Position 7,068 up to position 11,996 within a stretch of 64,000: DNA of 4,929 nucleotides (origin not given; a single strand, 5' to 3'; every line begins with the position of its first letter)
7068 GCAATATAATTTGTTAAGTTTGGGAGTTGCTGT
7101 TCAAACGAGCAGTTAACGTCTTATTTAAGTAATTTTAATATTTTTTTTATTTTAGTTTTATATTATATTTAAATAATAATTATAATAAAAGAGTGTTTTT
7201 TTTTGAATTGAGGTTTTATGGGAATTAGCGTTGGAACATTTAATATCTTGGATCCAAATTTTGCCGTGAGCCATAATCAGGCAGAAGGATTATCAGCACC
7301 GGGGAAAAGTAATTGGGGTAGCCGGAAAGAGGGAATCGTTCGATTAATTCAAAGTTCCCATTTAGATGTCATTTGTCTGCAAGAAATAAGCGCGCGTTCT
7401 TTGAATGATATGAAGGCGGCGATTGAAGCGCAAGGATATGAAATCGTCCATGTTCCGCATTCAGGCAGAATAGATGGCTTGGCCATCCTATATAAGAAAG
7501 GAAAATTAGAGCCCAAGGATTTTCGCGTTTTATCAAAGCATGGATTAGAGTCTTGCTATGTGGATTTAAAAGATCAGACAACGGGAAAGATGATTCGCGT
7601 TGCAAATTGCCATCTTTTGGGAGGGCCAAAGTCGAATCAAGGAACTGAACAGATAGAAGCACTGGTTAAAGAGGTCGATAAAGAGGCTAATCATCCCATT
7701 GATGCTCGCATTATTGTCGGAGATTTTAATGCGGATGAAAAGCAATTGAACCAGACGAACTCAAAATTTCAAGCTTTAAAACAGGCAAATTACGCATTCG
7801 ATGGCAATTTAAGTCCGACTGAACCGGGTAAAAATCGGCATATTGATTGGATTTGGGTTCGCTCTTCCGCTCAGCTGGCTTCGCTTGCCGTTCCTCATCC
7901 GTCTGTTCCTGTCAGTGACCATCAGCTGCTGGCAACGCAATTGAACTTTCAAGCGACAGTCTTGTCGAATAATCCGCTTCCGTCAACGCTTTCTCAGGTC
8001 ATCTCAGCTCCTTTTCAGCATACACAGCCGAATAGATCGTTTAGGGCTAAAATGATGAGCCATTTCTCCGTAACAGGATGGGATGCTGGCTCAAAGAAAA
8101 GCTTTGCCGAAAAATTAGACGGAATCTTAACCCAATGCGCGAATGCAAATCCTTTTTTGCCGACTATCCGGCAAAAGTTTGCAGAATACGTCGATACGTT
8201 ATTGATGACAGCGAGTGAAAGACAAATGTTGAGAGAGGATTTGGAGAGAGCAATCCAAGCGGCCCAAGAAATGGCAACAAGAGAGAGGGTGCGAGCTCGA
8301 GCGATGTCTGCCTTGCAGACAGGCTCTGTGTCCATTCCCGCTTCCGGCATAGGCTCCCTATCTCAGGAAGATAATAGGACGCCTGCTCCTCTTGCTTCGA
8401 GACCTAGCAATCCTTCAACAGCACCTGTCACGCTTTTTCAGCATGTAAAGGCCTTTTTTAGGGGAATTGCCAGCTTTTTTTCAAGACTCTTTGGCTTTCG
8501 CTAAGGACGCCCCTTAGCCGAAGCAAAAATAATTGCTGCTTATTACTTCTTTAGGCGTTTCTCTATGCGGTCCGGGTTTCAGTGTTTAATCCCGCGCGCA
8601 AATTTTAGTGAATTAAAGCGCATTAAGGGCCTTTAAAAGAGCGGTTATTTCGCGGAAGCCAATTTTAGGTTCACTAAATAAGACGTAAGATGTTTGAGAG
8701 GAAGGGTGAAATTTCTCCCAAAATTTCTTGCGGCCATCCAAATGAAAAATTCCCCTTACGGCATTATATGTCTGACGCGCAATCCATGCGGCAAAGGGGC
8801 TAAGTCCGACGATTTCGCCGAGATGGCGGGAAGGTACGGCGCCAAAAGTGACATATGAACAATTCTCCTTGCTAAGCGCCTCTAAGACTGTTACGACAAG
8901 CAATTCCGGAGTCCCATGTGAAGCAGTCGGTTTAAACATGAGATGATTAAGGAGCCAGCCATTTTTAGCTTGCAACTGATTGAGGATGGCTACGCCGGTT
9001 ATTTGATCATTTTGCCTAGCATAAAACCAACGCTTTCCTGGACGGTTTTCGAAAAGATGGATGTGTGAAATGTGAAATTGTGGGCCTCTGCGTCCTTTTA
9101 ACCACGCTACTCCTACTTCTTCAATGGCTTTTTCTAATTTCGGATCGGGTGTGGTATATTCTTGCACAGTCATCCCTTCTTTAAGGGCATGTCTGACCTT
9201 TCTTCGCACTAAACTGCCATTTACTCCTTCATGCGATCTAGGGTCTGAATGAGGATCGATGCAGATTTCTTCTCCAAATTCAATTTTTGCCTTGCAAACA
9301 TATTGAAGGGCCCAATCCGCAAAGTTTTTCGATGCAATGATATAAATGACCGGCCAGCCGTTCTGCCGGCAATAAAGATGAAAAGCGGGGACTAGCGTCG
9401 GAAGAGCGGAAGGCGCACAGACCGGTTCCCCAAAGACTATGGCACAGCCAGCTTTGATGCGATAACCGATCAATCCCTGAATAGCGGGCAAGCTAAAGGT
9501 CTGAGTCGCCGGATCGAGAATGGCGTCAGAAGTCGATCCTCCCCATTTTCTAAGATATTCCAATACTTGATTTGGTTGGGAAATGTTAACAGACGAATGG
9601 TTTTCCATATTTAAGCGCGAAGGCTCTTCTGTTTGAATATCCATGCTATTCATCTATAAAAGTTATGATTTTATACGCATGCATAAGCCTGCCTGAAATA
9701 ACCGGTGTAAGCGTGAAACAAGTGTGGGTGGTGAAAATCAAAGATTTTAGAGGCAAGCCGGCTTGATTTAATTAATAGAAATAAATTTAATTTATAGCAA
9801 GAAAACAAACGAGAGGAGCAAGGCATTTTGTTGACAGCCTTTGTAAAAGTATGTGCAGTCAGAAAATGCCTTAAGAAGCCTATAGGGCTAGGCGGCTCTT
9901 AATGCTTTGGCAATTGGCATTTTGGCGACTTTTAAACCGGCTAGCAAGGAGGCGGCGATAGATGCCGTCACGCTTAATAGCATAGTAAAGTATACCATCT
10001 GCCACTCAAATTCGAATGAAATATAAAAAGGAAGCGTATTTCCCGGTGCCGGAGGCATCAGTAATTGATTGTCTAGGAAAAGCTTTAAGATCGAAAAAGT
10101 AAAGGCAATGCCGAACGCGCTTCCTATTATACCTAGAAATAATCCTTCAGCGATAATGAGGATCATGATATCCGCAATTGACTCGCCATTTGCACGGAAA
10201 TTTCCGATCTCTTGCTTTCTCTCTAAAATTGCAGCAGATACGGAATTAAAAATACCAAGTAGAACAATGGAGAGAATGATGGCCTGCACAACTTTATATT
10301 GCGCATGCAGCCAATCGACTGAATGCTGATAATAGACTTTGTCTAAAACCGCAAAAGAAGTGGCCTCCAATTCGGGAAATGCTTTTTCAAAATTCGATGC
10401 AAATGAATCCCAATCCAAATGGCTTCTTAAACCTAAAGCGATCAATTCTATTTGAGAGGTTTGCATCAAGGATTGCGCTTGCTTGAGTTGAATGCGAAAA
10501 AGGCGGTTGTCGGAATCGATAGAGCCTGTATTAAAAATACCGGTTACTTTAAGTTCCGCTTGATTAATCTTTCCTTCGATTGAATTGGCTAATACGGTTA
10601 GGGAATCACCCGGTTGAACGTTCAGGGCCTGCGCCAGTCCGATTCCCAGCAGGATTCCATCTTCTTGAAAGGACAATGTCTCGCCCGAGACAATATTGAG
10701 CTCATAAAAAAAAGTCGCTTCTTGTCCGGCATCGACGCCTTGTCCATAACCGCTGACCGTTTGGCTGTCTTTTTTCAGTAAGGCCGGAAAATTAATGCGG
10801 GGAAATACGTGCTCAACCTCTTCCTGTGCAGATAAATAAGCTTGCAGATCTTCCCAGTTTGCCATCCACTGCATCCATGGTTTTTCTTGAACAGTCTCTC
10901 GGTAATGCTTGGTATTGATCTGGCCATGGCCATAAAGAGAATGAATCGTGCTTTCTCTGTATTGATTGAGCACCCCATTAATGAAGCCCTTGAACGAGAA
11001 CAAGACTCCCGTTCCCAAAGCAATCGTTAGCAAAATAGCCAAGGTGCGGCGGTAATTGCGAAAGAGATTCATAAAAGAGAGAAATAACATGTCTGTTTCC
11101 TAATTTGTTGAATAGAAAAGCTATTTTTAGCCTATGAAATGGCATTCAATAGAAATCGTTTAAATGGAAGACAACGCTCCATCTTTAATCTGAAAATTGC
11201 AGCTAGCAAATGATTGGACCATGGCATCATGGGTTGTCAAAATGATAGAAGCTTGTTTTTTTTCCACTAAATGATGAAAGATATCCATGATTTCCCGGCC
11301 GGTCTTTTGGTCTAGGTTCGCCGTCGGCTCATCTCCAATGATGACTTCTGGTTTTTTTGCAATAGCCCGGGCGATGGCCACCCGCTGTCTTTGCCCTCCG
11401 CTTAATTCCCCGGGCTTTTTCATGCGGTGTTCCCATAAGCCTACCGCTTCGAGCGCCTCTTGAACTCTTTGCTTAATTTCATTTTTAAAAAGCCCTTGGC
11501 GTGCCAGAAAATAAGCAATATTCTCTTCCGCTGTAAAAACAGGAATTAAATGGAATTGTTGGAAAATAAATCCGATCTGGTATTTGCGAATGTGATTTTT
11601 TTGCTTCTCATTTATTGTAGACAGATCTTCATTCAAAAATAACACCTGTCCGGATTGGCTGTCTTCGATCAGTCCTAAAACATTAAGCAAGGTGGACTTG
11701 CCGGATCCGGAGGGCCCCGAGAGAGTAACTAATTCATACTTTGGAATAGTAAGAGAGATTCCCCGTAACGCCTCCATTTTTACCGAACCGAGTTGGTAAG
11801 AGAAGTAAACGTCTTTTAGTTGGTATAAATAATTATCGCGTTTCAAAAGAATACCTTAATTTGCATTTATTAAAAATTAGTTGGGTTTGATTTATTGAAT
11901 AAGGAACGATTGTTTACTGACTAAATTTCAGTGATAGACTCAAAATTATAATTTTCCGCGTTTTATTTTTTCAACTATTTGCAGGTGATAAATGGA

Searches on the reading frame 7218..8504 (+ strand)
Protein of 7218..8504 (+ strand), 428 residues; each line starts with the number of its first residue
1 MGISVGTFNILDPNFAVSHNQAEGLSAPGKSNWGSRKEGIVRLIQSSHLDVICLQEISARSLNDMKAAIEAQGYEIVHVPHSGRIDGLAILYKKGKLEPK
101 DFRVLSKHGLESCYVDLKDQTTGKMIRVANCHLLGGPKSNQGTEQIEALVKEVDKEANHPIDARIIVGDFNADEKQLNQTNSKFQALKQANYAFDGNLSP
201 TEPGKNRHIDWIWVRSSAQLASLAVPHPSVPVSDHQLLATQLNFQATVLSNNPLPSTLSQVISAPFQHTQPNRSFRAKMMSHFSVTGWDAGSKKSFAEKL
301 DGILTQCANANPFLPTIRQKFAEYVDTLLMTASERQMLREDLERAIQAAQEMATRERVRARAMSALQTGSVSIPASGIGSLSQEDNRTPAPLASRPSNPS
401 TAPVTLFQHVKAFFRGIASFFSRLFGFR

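Call 66: search_protein_families(library=pfam, proteins=[window:7218-8504:+], max_evalue=1e-8)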
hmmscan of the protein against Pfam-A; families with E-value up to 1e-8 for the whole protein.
window:7218-8504:+ (428 aa): 1 family
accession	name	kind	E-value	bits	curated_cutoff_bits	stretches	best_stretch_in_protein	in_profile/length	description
PF03372.29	Exo_endo_phos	-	9.9e-14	52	24.5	1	31-235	13-225/225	Endonuclease/Exonuclease/phosphatase family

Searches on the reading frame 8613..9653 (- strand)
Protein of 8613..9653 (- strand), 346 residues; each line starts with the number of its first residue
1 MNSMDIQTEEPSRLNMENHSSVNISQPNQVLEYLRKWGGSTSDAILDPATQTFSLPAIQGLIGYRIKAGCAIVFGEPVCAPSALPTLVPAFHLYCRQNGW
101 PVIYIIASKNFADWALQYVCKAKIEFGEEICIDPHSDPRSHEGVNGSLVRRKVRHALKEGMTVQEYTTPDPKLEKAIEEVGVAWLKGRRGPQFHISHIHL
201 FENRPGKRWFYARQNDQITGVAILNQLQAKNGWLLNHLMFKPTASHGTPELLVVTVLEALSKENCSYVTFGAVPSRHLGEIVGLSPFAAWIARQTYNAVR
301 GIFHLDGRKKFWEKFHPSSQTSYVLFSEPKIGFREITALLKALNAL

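Call 66: search_protein_families(library=pfam, proteins=[window:8613-9653:-], max_evalue=1e-8)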
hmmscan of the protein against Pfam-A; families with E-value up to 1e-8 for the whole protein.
window:8613-9653:- (346 aa): 1 family
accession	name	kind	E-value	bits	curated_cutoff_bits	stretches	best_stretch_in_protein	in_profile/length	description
PF09924.15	LPG_synthase_C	-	3.6e-31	108.8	27.5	1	51-325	24-297/298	Phosphatidylglycerol lysyltransferase, C-terminal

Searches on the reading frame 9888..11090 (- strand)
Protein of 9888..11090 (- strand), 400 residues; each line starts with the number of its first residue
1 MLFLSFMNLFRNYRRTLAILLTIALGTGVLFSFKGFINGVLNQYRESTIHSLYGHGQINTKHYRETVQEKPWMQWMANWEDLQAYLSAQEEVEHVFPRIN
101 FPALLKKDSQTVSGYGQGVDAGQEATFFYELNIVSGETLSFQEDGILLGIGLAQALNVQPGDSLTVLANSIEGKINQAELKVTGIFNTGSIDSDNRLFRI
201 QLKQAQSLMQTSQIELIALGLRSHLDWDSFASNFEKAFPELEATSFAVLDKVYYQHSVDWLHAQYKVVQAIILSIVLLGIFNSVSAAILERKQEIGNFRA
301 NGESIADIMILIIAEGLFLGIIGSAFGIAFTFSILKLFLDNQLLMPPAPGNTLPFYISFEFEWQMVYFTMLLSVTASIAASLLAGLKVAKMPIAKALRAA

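Call 66: search_protein_families(library=pfam, proteins=[window:9888-11090:-], max_evalue=1e-8)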
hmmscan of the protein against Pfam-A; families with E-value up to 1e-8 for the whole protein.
window:9888-11090:- (400 aa): 2 families
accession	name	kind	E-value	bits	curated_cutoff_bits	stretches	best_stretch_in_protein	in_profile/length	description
PF02687.27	FtsX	-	3.7e-15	56.5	25.5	1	270-393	5-120/120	FtsX-like permease C-terminal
PF12704.14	MacB_PCD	-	8.8e-12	46.2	27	1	16-234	1-204/207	MacB-like periplasmic core domain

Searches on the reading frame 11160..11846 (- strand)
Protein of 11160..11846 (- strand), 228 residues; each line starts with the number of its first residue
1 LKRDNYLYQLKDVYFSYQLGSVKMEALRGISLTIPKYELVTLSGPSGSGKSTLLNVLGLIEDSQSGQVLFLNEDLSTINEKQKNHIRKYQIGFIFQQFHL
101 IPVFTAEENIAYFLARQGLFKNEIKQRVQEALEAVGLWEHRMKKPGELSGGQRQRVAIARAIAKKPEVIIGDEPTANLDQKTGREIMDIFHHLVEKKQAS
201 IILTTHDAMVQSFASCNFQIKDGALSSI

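Call 66: search_protein_families(library=pfam, proteins=[window:11160-11846:-], max_evalue=1e-8)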
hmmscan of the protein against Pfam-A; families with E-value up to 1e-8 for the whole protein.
window:11160-11846:- (228 aa): 1 family
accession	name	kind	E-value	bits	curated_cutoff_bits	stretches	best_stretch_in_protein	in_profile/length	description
PF00005.33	ABC_tran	-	1.3e-34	120.1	25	1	27-176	1-137/137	ABC transporter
